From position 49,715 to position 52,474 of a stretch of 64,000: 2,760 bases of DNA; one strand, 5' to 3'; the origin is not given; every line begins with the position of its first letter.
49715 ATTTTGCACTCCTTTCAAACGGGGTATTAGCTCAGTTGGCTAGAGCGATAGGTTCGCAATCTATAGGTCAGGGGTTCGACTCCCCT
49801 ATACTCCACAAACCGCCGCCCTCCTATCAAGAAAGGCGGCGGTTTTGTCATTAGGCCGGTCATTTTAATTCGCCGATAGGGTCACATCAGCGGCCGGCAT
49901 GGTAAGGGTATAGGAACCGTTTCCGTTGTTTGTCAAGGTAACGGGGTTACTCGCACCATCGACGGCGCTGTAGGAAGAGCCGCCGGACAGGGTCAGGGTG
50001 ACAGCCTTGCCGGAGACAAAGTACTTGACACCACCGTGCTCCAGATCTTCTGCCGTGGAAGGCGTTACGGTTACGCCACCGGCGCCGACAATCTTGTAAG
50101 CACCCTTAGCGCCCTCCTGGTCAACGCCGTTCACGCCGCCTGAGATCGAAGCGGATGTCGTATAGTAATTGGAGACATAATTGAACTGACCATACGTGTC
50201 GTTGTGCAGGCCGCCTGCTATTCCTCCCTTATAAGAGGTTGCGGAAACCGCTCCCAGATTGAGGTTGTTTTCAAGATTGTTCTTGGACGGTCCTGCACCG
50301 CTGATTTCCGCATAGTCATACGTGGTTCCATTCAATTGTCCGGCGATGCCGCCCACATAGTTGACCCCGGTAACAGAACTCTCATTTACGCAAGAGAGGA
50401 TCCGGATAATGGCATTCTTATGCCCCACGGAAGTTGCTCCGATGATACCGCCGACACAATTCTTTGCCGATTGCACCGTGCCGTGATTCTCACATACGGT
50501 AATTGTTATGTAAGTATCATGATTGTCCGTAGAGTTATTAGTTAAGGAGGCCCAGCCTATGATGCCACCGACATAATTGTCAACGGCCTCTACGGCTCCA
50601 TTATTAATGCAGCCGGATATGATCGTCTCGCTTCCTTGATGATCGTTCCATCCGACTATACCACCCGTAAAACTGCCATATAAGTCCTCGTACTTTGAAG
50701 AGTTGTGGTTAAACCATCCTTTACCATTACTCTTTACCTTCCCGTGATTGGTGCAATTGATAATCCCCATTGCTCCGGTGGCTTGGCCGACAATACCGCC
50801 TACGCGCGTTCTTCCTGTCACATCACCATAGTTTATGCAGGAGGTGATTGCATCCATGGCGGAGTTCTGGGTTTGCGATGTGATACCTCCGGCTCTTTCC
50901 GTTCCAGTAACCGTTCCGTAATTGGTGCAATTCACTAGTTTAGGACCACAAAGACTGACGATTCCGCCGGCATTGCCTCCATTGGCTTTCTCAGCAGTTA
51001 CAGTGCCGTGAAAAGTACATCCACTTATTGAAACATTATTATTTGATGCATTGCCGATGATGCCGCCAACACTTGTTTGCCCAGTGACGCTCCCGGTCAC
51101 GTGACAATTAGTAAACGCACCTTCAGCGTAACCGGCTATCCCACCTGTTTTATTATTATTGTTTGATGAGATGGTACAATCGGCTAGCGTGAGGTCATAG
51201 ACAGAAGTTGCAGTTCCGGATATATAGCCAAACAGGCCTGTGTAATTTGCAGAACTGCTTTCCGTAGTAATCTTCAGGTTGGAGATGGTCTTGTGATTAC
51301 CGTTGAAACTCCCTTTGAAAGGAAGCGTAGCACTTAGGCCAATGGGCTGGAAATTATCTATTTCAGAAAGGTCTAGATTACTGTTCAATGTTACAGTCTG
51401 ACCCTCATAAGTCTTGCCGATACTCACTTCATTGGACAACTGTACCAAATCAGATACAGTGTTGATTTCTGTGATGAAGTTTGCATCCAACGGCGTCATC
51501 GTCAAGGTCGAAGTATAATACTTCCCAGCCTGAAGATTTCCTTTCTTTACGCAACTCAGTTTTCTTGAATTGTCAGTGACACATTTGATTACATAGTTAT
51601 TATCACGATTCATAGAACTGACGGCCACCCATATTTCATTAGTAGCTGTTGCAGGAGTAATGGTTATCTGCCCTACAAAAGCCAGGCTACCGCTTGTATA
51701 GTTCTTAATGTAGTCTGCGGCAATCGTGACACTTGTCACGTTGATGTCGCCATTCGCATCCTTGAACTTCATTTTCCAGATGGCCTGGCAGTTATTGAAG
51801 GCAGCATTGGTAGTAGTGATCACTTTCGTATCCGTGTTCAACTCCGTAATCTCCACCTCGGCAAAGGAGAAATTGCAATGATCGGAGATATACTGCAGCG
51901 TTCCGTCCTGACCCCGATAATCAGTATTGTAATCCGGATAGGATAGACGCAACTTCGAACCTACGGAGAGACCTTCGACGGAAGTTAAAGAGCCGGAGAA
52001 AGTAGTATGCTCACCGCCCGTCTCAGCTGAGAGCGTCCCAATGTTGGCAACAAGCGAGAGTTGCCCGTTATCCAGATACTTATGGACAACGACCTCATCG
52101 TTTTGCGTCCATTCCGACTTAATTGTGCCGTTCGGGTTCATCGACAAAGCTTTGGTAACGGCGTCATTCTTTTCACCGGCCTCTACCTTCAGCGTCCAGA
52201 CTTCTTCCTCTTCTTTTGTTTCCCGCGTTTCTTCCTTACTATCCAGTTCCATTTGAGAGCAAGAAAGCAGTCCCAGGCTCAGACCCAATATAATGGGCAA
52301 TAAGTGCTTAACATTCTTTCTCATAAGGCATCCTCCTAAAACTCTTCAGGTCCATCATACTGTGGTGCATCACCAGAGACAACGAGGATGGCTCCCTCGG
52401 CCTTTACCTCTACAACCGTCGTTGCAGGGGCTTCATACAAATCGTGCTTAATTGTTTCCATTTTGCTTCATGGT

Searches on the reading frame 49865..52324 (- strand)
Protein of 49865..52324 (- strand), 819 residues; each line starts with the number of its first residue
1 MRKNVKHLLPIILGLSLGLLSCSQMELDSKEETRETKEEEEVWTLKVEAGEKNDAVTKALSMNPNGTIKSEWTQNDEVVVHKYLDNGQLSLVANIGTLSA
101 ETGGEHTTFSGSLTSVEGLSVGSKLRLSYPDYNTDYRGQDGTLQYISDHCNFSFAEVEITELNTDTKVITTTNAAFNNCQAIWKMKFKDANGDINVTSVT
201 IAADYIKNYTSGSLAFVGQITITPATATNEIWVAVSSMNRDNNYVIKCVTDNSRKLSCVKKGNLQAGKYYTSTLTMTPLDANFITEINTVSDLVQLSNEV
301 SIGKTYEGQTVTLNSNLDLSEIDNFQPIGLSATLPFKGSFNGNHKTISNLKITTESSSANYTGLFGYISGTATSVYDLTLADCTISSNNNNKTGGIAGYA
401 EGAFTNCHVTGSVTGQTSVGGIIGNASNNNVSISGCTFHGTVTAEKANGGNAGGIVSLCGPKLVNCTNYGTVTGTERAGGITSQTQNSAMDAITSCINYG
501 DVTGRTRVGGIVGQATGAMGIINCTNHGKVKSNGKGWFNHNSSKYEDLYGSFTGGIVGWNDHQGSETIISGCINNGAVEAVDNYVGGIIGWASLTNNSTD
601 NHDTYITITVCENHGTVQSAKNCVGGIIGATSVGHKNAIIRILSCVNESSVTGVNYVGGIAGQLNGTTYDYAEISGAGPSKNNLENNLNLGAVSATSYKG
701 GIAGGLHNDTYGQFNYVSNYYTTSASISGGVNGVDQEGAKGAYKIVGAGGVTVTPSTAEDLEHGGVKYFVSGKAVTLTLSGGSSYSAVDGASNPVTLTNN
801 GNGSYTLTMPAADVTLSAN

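Call 4: search_protein_families(library=pfam, proteins=[window:49865-52324:-], max_evalue=1)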
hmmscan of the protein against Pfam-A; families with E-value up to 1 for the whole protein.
window:49865-52324:- (819 aa): 2 families
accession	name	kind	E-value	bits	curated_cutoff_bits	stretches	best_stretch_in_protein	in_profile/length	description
PF07581.17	Glug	-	0.00062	20.4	20.5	3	391-414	3-28/28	The GLUG motif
PF13306.12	LRR_5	-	0.023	15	27.7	1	151-189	50-88/127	BspA type Leucine rich repeat region (6 copies)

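Call 5: search_protein_families(library=ncbifam, proteins=[window:49865-52324:-], max_evalue=1)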
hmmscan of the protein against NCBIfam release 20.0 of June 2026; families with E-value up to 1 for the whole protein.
window:49865-52324:- (819 aa): 0 families

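Call 18: search_solved_structures(query=window:49865-52324:-, max_evalue=1)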
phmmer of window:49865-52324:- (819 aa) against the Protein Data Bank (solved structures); distinct sequences matched with E-value up to 1: 1.
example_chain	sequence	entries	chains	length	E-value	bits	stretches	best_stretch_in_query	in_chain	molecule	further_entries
8dg9_H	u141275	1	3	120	0.24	13.2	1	192-261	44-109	mAb MxR Heavy Chain, VH region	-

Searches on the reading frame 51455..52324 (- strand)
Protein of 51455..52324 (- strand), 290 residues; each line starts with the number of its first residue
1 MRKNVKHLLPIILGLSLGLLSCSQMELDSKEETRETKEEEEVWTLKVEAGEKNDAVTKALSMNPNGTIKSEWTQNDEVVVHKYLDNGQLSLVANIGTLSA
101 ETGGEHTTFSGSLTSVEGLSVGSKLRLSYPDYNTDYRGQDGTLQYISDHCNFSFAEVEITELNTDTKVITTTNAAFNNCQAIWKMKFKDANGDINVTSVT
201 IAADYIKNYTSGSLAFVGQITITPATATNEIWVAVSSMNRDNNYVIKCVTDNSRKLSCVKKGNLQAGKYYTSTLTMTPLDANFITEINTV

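Call 66: predict_structure(alignment_id=A5)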
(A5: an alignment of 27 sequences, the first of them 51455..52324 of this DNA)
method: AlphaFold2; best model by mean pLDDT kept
length: 290 residues; sequences in the alignment: 27
mean_pLDDT: 75.0   pTM: 0.70
mean pLDDT of the five models: 75.0, 74.6, 74.4, 73.6, 73.3
residues with pLDDT >= 90: 107; 70-90: 96; 50-70: 22; < 50: 65
segments of 3 or more residues with pLDDT < 50: 1-39, 52-57, 207-217, 282-290
pLDDT, mean of each block of 10 residues (from residue 1): 35 35 33 41 87 52 74 90 76 83 90 89 90 78 87 89 93 87 93 96 58 51 95 80 87 93 83 90 40
secondary structure, 60 per line:
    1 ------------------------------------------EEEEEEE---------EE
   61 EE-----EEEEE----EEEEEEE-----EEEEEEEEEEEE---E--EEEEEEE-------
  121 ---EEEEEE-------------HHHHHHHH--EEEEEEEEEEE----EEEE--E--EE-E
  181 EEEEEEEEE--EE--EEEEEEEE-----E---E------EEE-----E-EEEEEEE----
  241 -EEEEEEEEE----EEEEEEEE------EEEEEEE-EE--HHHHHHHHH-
elements in order: E43-49 E59-62 E68-72 E77-83 E89-100 E107-113 E124-129 H143-150 E153-163 E168-171 E180-189 E196-203 E220-222 E230-236 E242-250 E255-262 E269-275 H281-289

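Call 68: fold_search(model_id=the predicted structure, library=pdb)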
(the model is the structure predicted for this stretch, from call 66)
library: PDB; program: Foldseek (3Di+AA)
matches with E <= 10: 1265; with E <= 0.001: 40
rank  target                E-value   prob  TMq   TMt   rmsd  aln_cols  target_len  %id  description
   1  4h40_A                3.6e-07  1.00  0.43  0.42   9.5       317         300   13  Crystal structure of a putative cell adhesion protein (BF2867) from Bacteroides fragilis NCTC 9343 at 2.57 A resolutio (released 2012-10-03)
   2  3ufi                  3.8e-07  1.00  0.48  0.49   7.1       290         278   15  Crystal structure of a putative cell adhesion protein (BACOVA_04980) from Bacteroides ovatus ATCC 8483 at 2.18 A resolut (released 2011-12-14)
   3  4k4k_A                8.8e-07  1.00  0.45  0.49   7.2       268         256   14  Crystal structure of a putative cell adhesion protein (BACUNI_00621) from Bacteroides uniformis ATCC 8492 at 1.67 A re (released 2013-05-01)
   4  4gpv_B                9.8e-07  1.00  0.37  0.33   9.4       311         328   13  Crystal structure of a putative cell adhesion protein (BACEGG_00536) from Bacteroides eggerthii DSM 20697 at 1.67 A re (released 2012-09-19)
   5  4h40_B                1.5e-06  1.00  0.41  0.39  11.1       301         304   14  Crystal structure of a putative cell adhesion protein (BF2867) from Bacteroides fragilis NCTC 9343 at 2.57 A resolutio (released 2012-10-03)
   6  3t2l                  2.4e-06  1.00  0.40  0.41   8.9       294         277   12  Crystal structure of a Putative cell adhesion protein (BF1858) from Bacteroides fragilis NCTC 9343 at 2.33 A resolution (released 2011-08-10)
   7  4gpv_A                3.2e-06  1.00  0.35  0.32   9.4       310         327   12  Crystal structure of a putative cell adhesion protein (BACEGG_00536) from Bacteroides eggerthii DSM 20697 at 1.67 A re (released 2012-09-19)
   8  3sy6_A                4.6e-06  1.00  0.40  0.42   8.9       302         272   12  Crystal structure of a fimbrial protein BF1861 [Bacteroides fragilis NCTC 9343] (BF1861) from Bacteroides fragilis NCT (released 2011-08-24)
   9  3sy6_B                7.8e-06  1.00  0.39  0.41   9.6       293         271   11  Crystal structure of a fimbrial protein BF1861 [Bacteroides fragilis NCTC 9343] (BF1861) from Bacteroides fragilis NCT (released 2011-08-24)
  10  5nf4_A                1.3e-05  1.00  0.40  0.40   7.7       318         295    9  The tip fimbrial protein Mfa3 from Porphyromonas gingivalis with C-terminal truncation. (released 2018-02-07)
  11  4k4k_B                2.0e-05  1.00  0.43  0.47   8.6       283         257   14  Crystal structure of a putative cell adhesion protein (BACUNI_00621) from Bacteroides uniformis ATCC 8492 at 1.67 A re (released 2013-05-01)
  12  3gle_C                4.8e-05  0.93  0.19  0.19  14.9       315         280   10  Crystal Structure of the Major Pilin from Streptococcus pyogenes N168A mutant (released 2009-06-02)
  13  8qox_B                6.9e-05  1.00  0.24  0.17  13.8       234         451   12  Two-component assembly of SlaA and SlaB S-layer proteins of Sulfolobus acidocaldarius (released 2024-02-21)
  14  4rdb                  7.3e-05  1.00  0.36  0.35  10.4       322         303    8  Crystal structure of an immunoreactive 32 kDa antigen PG49 (PG_0181) from Porphyromonas gingivalis W83 at 1.45 A resolut (released 2014-12-03)
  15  3phs                  8.6e-05  1.00  0.29  0.33  11.1       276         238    9  Crystal Structure of GBS52, the minor pilin in gram-positive pathogen Streptococcus agalactiae (released 2010-11-17)
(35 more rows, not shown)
